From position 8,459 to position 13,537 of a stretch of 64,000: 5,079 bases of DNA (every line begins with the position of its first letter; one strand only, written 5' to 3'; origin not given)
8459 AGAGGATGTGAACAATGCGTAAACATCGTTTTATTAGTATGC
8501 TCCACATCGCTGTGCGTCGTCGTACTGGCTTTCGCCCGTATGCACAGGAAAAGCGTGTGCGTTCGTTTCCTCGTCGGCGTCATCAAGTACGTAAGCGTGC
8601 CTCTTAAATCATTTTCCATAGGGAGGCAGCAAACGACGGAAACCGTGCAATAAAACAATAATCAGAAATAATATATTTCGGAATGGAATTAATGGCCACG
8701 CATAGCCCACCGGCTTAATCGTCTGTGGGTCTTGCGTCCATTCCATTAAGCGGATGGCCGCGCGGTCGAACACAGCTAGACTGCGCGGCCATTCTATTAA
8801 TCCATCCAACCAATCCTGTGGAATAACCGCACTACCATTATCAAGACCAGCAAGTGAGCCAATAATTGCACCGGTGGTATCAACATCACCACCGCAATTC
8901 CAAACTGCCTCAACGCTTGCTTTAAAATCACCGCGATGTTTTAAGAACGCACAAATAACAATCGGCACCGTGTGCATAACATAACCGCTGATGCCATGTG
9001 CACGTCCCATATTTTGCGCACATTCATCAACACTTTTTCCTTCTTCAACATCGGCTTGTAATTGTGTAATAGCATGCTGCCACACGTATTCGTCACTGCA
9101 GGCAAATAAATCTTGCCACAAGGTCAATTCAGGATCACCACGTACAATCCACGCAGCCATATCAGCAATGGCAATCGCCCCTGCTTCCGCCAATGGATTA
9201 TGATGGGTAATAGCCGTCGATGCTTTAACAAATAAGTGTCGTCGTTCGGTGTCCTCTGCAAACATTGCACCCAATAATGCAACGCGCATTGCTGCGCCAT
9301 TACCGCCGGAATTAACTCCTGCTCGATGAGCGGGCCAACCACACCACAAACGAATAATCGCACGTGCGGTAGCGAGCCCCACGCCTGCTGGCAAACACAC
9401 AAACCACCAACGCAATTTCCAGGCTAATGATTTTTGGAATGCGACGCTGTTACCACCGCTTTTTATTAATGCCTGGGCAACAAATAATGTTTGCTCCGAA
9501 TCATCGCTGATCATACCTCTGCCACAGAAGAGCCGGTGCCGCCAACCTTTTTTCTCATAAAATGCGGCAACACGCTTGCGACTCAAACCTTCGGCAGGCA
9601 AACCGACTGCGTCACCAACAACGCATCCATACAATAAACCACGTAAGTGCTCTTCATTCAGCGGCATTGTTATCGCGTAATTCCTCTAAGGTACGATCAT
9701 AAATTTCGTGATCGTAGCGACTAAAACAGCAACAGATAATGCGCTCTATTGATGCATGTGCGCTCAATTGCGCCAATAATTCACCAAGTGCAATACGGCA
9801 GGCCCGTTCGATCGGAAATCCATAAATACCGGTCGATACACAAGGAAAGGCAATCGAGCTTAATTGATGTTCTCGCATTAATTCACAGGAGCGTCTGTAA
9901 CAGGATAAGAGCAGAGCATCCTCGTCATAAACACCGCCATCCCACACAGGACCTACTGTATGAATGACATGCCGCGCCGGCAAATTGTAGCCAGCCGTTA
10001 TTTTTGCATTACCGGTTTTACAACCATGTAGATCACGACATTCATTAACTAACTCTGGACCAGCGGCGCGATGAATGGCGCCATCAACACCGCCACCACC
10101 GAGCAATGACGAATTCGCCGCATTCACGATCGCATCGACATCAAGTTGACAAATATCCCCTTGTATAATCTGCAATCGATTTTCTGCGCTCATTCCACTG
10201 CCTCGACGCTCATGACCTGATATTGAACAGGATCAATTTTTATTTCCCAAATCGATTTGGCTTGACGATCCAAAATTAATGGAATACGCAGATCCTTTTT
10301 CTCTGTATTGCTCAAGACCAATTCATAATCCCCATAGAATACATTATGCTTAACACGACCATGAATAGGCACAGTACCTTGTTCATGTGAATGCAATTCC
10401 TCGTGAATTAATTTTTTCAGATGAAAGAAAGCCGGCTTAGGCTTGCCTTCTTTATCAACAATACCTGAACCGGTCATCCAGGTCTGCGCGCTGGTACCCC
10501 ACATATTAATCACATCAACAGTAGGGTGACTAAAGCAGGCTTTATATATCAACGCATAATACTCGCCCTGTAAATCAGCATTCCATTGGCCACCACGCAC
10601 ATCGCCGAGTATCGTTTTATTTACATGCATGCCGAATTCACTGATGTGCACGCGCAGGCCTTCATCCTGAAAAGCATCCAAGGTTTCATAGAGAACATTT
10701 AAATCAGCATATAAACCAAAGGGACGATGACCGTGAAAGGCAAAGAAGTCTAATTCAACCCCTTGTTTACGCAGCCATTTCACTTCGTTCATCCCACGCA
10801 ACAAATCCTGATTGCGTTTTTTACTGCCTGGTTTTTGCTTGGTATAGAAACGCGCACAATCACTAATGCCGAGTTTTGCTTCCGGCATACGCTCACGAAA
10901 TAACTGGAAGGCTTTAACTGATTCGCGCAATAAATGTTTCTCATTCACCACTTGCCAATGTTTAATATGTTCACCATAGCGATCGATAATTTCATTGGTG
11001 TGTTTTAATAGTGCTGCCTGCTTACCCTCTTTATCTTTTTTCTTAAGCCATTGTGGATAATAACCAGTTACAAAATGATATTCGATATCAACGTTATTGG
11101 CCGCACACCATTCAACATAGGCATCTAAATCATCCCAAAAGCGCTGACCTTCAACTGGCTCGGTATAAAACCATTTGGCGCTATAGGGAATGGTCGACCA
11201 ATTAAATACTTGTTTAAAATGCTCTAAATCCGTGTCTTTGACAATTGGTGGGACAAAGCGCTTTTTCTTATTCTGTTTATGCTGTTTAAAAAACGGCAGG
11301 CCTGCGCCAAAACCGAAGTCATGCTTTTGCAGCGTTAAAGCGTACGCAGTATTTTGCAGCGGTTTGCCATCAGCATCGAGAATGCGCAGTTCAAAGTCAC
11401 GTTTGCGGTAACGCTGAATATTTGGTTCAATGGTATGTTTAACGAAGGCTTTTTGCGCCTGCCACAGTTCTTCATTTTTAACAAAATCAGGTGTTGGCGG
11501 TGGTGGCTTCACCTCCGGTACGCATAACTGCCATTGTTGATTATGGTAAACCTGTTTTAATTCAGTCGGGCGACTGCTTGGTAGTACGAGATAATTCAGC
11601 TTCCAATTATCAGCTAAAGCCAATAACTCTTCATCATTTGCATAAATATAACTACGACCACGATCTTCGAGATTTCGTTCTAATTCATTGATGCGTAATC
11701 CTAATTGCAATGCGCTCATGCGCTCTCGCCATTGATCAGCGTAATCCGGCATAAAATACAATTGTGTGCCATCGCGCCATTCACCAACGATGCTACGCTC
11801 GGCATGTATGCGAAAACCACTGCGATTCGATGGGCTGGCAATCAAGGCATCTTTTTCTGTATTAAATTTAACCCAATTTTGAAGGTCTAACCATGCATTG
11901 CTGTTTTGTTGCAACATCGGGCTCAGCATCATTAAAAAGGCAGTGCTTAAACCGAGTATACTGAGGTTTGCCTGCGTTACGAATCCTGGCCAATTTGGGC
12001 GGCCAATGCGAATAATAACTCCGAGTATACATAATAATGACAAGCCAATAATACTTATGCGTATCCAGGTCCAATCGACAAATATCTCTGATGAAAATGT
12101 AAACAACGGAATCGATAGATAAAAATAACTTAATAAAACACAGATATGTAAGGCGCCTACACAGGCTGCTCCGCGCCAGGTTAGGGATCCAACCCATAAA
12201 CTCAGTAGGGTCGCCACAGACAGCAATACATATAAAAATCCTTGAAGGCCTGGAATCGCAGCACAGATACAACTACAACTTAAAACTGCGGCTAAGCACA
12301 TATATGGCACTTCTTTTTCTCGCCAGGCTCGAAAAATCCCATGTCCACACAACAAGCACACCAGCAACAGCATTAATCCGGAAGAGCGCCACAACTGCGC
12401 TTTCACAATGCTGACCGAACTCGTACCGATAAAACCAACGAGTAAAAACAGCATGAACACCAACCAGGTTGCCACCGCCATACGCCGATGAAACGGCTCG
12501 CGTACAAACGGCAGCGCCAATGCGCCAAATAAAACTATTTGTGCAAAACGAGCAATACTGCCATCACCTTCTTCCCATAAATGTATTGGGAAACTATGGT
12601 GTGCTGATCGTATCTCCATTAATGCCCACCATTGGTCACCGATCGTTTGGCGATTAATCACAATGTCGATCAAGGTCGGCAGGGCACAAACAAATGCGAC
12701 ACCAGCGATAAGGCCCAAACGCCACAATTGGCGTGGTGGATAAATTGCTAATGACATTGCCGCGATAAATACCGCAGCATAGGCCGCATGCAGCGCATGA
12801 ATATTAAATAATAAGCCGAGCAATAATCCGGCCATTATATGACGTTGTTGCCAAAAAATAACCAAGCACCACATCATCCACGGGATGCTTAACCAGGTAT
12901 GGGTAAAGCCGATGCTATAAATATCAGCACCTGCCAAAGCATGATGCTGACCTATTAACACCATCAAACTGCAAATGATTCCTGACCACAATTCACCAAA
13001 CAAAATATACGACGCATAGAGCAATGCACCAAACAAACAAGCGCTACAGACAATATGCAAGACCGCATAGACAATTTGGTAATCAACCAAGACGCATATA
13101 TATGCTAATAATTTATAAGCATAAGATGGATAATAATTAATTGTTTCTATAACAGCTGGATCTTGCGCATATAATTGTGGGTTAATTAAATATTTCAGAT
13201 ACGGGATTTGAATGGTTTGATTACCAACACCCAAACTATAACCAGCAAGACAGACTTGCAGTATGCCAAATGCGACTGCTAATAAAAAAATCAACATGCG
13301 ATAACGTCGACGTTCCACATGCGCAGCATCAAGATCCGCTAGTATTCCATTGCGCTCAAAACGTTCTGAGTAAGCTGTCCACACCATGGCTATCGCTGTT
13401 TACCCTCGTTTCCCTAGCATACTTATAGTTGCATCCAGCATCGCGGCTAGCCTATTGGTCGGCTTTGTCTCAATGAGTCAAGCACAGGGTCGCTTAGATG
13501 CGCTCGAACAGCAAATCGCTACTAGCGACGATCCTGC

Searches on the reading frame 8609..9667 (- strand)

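Call 19: search_protein_families(library=pfam, proteins=[window:8609-9667:-])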
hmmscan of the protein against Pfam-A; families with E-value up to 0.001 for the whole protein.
window:8609-9667:- (352 aa): 1 family
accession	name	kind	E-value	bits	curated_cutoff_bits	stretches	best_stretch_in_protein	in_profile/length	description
PF03747.19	ADP_ribosyl_GH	-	2.2e-56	192.1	26.2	1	10-285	1-287/287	ADP-ribosylglycohydrolase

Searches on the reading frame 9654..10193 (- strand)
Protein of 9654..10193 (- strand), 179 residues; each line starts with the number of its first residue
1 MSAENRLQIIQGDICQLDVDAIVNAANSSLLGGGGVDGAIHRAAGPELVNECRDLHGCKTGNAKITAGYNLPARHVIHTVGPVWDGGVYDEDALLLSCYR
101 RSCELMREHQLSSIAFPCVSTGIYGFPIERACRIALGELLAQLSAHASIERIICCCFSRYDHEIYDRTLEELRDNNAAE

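Call 91: search_protein_families(library=pfam, proteins=[window:9654-10193:-], max_evalue=0.00001)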
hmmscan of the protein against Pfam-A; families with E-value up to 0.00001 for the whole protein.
window:9654-10193:- (179 aa): 1 family
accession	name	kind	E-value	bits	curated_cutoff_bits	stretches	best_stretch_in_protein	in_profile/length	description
PF01661.27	Macro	-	1.7e-45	154.2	22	1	23-135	1-118/118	Macro domain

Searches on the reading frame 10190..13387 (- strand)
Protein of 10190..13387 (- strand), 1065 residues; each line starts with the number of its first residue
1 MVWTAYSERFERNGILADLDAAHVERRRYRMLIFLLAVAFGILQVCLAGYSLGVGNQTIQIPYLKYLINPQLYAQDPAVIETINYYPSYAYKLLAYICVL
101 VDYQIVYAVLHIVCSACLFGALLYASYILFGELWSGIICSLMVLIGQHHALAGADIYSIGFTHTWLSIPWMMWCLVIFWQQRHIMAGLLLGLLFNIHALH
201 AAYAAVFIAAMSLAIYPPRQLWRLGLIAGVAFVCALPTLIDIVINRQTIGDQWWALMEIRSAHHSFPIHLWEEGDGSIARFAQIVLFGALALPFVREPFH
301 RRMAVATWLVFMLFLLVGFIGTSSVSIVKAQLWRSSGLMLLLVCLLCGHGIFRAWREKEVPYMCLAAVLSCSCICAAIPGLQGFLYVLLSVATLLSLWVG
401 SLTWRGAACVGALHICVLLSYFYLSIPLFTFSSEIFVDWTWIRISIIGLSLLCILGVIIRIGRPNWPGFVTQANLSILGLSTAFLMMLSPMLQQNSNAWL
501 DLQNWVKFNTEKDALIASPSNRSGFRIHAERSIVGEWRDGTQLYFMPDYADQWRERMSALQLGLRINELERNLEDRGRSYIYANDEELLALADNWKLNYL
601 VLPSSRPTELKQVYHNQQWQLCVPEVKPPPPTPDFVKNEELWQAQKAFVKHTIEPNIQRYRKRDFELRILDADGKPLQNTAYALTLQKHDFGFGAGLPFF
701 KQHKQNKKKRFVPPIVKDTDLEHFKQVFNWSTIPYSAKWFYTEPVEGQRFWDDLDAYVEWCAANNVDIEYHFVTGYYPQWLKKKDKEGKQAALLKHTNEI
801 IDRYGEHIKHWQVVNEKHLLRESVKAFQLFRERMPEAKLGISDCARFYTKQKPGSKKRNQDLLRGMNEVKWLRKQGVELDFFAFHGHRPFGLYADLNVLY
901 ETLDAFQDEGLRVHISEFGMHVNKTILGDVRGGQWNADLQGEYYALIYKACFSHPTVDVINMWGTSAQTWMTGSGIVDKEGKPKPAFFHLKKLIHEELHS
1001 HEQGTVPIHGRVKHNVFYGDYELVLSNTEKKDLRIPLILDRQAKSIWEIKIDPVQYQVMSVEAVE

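Call 19: search_protein_families(library=pfam, proteins=[window:10190-13387:-])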
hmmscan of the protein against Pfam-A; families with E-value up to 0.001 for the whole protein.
window:10190-13387:- (1065 aa): 2 families
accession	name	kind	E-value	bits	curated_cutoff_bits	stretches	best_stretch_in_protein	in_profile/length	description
PF00331.26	Glyco_hydro_10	-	1.8e-25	90.3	22.1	1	720-990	28-308/311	Glycosyl hydrolase family 10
PF20604.3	DUF6798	-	1.7e-10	40.9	26.9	1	498-559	2-60/61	Domain of unknown function (DUF6798)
